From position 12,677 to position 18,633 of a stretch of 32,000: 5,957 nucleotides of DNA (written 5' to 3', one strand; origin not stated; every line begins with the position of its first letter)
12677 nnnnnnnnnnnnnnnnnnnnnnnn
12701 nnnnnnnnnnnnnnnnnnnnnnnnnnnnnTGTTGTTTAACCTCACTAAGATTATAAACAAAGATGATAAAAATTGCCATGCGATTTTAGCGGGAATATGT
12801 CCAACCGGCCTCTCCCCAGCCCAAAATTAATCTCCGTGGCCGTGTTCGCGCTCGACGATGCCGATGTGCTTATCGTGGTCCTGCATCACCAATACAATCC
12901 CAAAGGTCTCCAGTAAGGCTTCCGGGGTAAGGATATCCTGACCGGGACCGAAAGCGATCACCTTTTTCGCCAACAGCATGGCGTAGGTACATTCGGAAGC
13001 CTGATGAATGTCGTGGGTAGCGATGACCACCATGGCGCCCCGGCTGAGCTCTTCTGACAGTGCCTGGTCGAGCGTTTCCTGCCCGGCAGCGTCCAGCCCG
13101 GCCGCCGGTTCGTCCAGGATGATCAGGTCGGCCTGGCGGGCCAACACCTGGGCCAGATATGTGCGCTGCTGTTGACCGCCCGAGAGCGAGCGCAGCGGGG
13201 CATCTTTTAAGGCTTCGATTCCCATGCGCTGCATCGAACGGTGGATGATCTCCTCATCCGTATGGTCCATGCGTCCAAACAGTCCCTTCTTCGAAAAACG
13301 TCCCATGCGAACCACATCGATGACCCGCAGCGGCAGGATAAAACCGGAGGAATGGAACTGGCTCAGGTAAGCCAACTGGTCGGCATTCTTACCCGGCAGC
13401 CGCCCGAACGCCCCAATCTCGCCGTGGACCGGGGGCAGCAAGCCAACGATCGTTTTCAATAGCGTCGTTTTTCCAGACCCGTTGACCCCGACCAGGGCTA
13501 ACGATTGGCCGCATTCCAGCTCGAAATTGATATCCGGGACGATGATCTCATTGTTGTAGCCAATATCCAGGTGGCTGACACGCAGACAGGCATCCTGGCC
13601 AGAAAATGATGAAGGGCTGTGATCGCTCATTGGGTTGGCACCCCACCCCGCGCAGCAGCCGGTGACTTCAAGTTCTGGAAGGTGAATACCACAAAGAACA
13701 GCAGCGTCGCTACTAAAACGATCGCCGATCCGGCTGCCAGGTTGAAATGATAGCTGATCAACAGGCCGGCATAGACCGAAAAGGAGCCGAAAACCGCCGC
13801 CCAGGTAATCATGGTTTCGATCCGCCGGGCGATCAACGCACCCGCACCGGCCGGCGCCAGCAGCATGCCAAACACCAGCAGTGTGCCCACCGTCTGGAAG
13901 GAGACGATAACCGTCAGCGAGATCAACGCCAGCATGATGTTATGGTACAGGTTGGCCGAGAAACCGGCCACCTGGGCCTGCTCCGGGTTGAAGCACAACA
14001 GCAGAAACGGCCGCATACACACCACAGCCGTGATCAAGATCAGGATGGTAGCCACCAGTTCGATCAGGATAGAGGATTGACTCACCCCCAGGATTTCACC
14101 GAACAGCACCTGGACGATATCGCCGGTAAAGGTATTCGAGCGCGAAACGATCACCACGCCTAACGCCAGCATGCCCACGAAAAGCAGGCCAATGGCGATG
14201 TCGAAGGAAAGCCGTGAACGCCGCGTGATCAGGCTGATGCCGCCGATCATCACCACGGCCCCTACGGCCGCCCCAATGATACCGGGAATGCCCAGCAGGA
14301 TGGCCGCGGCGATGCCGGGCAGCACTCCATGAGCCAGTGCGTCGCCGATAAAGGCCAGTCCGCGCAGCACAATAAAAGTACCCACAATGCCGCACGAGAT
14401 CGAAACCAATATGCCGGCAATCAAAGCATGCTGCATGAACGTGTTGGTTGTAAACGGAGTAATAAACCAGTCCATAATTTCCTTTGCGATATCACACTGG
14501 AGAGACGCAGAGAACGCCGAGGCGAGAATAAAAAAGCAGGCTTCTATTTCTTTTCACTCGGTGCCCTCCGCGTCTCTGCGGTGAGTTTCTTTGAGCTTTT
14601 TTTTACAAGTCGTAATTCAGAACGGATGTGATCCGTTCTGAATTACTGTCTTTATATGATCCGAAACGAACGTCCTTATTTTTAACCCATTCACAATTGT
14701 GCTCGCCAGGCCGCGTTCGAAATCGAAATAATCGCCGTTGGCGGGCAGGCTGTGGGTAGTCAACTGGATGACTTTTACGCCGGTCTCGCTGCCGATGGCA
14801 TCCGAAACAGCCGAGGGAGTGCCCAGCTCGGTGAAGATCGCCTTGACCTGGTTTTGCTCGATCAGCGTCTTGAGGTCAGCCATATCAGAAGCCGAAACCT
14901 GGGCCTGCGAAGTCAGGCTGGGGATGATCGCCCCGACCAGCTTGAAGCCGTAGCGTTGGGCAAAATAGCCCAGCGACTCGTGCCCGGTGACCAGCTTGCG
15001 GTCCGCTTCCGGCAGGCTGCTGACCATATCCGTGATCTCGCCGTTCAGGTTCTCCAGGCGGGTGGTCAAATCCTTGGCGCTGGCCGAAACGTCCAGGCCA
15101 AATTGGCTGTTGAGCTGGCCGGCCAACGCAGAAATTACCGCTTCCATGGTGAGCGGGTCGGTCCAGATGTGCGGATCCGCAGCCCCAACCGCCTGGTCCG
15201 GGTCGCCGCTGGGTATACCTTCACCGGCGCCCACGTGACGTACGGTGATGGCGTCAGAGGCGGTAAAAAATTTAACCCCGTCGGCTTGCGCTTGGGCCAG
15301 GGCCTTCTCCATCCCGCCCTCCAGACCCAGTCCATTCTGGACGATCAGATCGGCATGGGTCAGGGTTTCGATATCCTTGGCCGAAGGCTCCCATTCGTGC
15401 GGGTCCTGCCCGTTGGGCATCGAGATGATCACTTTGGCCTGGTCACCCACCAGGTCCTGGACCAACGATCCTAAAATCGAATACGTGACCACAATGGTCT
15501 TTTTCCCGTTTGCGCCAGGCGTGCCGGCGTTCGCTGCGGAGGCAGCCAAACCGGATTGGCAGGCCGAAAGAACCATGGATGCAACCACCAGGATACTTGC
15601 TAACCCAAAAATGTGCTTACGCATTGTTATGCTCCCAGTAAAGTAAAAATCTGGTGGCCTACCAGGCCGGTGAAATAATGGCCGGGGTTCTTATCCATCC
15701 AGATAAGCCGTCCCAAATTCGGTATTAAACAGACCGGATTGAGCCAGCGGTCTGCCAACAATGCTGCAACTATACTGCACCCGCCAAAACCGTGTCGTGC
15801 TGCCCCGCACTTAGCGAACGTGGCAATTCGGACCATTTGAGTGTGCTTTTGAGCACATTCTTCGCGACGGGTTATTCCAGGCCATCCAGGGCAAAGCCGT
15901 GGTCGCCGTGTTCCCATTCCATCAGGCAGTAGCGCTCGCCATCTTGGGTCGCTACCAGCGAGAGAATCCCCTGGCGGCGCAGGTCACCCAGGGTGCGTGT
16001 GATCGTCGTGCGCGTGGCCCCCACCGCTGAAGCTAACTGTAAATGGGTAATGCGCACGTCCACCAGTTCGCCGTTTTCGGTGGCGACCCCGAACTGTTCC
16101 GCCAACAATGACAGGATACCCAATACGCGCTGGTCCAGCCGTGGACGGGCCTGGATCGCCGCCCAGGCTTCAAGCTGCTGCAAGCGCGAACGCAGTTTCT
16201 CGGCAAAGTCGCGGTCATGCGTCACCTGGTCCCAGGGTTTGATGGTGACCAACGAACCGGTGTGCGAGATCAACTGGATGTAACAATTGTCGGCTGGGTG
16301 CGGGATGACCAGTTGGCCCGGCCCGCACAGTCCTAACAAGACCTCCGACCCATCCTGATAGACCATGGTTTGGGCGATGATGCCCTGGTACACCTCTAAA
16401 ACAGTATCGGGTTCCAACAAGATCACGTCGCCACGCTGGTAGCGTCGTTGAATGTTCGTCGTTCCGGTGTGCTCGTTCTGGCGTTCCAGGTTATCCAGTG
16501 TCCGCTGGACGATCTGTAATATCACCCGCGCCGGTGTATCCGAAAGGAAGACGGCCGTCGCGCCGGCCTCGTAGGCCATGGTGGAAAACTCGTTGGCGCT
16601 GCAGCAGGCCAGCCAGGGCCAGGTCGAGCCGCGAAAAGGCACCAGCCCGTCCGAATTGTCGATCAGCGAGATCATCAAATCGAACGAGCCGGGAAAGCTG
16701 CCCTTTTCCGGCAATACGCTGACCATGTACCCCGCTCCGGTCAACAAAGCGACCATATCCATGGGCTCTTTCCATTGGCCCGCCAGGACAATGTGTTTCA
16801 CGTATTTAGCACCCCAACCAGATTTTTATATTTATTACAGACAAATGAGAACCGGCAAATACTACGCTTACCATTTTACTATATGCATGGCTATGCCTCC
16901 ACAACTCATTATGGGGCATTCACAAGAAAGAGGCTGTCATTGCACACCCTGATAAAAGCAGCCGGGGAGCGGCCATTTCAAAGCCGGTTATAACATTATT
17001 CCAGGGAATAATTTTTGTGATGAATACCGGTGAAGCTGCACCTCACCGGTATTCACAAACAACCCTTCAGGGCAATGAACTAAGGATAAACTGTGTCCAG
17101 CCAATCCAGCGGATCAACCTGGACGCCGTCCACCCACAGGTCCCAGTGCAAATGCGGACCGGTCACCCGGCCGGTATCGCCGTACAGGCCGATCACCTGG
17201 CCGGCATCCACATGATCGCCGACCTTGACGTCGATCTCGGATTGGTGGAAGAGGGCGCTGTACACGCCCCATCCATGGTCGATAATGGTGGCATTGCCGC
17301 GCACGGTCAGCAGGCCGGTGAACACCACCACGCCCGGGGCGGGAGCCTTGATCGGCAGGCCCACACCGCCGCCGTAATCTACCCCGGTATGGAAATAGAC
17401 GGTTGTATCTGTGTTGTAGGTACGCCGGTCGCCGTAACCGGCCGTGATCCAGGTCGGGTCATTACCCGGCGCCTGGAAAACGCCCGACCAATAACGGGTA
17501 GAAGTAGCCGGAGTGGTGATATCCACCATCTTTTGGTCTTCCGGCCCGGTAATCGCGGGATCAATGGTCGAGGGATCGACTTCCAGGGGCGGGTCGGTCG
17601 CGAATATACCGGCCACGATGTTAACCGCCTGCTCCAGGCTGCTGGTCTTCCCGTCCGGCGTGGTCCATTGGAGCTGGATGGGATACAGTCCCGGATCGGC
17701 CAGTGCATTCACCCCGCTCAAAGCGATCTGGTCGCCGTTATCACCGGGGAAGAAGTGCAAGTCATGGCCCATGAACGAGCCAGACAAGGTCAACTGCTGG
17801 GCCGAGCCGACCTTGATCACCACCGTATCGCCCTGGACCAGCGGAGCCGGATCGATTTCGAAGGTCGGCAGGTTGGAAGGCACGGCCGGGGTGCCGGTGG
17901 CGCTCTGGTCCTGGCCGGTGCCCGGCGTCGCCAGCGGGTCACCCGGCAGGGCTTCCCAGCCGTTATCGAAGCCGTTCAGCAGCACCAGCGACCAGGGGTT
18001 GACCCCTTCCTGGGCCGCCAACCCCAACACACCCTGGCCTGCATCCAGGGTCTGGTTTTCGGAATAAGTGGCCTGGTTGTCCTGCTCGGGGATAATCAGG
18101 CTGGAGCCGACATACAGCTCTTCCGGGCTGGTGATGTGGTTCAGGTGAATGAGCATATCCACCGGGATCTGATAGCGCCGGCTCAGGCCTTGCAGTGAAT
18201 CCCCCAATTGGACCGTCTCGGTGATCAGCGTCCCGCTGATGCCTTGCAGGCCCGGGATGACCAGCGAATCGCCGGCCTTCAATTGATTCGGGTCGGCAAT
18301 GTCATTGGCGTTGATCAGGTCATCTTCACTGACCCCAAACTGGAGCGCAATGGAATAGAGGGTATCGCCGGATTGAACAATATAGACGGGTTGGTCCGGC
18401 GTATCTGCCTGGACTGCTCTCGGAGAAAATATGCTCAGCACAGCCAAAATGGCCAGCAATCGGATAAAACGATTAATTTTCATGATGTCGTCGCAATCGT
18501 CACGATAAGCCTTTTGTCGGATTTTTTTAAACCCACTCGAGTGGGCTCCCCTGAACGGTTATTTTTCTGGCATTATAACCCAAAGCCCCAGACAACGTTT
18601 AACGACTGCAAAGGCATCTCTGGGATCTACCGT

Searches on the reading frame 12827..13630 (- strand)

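Call 36: search_protein_families(library=pfam, proteins=[window:12827-13630:-], max_evalue=0.00001)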
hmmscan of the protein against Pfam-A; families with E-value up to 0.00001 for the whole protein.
window:12827-13630:- (267 aa): 3 families
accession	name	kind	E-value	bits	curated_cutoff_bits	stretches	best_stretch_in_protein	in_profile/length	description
PF00005.33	ABC_tran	-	1.6e-25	90.7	25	1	33-176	3-136/137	ABC transporter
PF13304.12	AAA_21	-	2.1e-10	41.6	27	0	132-207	221-299/304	AAA domain, putative AbiEii toxin, Type IV TA system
PF02463.25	SMC_N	-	7.6e-07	29.2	40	0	141-212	135-203/220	RecF/RecN/SMC N terminal domain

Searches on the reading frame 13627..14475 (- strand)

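Call 36: search_protein_families(library=pfam, proteins=[window:13627-14475:-], max_evalue=0.00001)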
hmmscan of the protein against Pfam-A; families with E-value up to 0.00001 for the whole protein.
window:13627-14475:- (282 aa): 1 family
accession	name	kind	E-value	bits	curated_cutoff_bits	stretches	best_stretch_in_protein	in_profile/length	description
PF00950.22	ABC-3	-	6.1e-67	226.3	20.1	1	12-266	3-257/258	ABC 3 transport family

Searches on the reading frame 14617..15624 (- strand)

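Call 36: search_protein_families(library=pfam, proteins=[window:14617-15624:-], max_evalue=0.00001)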
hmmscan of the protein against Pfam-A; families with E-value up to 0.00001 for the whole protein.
window:14617-15624:- (335 aa): 1 family
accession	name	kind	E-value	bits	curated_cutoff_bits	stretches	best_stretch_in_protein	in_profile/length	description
PF01297.22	ZnuA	-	6e-57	193.5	29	1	44-312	1-262/263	Zinc-uptake complex component A periplasmic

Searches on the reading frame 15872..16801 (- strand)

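Call 36: search_protein_families(library=pfam, proteins=[window:15872-16801:-], max_evalue=0.00001)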
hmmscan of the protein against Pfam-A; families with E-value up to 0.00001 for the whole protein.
window:15872-16801:- (309 aa): 2 families
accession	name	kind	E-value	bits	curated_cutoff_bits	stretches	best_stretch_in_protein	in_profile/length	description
PF13545.12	HTH_Crp_2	-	5.1e-10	39.6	27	1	224-281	1-53/70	Crp-like helix-turn-helix domain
PF00325.26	Crp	-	2.7e-06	27.5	21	1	251-279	3-31/32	Bacterial regulatory proteins, crp family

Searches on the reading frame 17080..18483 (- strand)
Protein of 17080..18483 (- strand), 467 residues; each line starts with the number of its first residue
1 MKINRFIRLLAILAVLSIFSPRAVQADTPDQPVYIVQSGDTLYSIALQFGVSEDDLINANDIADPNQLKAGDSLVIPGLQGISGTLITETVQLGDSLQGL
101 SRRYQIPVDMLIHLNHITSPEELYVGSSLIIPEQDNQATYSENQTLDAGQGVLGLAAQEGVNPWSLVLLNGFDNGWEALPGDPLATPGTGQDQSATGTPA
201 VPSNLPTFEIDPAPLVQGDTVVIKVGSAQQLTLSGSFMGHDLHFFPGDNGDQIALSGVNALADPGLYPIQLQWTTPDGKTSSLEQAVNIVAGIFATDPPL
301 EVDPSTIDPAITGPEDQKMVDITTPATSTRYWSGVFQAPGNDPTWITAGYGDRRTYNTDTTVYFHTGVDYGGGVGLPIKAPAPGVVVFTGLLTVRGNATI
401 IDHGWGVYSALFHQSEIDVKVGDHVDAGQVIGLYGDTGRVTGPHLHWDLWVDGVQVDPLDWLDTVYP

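Call 36: search_protein_families(library=pfam, proteins=[window:17080-18483:-], max_evalue=0.00001)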
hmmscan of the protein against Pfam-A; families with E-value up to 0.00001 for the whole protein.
window:17080-18483:- (467 aa): 3 families
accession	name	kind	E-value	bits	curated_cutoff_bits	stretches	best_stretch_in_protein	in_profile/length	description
PF01476.26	LysM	-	3.9e-29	100.8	20.9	2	34-77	1-43/43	LysM domain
PF01551.29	Peptidase_M23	-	5.6e-27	94.2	28.7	1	364-458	2-96/96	Peptidase family M23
PF23473.1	LysM3_LYK4_5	-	1e-07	32.4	29.3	0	34-64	5-35/48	LYK4/5 LysM3 domain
